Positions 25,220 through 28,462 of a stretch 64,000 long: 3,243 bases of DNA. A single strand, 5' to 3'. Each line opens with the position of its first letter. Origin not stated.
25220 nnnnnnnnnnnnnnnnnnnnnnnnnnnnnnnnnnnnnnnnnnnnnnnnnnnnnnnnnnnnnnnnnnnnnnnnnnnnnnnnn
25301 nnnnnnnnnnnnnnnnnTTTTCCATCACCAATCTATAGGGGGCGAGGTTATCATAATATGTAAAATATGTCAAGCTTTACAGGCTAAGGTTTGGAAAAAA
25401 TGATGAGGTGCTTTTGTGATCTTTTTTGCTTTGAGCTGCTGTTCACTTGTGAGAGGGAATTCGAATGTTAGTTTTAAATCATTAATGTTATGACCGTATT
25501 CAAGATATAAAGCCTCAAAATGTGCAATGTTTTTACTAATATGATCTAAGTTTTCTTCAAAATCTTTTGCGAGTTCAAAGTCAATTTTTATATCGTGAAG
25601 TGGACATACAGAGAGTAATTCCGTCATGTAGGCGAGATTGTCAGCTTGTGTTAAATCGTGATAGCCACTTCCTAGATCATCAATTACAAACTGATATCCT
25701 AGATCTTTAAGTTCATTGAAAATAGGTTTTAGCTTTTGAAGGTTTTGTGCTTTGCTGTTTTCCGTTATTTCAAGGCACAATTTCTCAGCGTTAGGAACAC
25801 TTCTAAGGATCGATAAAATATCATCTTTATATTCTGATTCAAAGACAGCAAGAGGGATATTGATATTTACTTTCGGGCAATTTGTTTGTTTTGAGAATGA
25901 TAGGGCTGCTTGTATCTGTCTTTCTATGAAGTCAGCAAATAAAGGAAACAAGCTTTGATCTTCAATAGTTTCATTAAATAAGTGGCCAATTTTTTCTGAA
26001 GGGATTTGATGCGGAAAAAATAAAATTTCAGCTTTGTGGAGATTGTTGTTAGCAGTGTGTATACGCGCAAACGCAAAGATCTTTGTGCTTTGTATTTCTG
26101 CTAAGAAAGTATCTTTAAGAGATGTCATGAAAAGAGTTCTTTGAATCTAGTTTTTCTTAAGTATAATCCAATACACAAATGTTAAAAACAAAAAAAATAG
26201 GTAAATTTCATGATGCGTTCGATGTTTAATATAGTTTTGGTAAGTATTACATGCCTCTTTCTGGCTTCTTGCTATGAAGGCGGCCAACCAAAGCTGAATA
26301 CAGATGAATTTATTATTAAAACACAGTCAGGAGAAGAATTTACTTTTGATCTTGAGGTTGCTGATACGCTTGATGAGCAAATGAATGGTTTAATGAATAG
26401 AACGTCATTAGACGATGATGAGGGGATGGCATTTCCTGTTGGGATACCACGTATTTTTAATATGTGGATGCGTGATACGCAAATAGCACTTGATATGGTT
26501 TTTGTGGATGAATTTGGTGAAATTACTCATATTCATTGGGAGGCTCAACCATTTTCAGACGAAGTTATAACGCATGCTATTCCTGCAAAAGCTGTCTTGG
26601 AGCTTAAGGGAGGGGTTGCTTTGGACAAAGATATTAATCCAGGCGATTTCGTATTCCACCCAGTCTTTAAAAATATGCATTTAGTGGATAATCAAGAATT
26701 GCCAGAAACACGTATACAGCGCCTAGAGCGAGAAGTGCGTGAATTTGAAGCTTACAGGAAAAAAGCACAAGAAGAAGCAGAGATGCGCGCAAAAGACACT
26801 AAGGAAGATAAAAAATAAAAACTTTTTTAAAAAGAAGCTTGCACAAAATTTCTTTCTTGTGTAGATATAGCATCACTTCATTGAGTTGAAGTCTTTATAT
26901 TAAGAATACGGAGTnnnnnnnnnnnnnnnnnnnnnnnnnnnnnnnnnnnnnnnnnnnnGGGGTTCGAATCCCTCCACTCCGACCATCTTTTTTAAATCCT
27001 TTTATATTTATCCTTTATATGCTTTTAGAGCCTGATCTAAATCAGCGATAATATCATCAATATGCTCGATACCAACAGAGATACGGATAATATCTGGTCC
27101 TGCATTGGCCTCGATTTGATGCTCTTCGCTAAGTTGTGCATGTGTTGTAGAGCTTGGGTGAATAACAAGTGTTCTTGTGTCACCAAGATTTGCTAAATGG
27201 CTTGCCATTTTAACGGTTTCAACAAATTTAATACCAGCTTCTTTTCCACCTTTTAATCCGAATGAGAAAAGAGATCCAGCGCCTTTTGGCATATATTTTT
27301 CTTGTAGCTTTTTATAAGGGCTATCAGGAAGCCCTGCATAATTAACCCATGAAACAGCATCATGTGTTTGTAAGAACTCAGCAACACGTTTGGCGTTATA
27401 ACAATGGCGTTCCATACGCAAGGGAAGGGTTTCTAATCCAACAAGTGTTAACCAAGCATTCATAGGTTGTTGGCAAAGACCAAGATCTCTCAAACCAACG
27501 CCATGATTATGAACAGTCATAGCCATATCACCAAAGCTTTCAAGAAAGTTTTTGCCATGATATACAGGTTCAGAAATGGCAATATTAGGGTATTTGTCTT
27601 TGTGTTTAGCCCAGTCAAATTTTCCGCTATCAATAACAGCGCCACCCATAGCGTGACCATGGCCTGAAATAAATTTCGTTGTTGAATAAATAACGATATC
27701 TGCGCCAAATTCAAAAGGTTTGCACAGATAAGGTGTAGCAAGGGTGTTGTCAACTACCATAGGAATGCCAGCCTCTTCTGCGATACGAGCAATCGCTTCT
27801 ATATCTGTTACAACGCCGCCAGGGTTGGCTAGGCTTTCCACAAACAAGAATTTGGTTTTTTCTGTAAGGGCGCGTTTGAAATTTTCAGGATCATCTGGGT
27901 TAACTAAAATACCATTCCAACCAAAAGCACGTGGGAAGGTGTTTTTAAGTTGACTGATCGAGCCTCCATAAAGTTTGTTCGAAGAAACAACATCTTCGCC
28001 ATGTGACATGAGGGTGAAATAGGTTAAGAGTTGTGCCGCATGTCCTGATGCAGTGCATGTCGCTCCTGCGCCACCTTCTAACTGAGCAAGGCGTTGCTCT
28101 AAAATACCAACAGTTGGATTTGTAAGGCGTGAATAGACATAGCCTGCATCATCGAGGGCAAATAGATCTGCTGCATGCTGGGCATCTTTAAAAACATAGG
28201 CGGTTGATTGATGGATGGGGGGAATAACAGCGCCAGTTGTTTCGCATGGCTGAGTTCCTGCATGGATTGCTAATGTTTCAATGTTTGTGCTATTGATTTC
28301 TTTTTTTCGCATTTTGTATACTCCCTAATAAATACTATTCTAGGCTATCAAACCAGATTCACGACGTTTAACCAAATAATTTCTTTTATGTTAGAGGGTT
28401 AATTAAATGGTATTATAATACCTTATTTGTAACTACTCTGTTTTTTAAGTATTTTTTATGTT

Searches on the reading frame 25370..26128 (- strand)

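Call 90: search_protein_families(library=pfam, proteins=[window:25370-26128:-], max_evalue=0.00001)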
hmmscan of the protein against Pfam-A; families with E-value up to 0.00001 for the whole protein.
window:25370-26128:- (252 aa): 1 family
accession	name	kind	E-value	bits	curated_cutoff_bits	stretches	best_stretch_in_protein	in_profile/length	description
PF00563.25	EAL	-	2.9e-15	56.7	31.3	1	51-165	50-167/236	EAL domain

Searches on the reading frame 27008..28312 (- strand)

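Call 74: search_protein_families(library=pfam, proteins=[window:27008-28312:-], max_evalue=0.00001)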
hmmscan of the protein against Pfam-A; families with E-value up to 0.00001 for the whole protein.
window:27008-28312:- (434 aa): 1 family
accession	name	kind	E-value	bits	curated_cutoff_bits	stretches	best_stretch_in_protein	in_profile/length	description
PF01053.26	Cys_Met_Meta_PP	-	6.9e-126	420.3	27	1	12-430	1-381/381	Cys/Met metabolism PLP-dependent enzyme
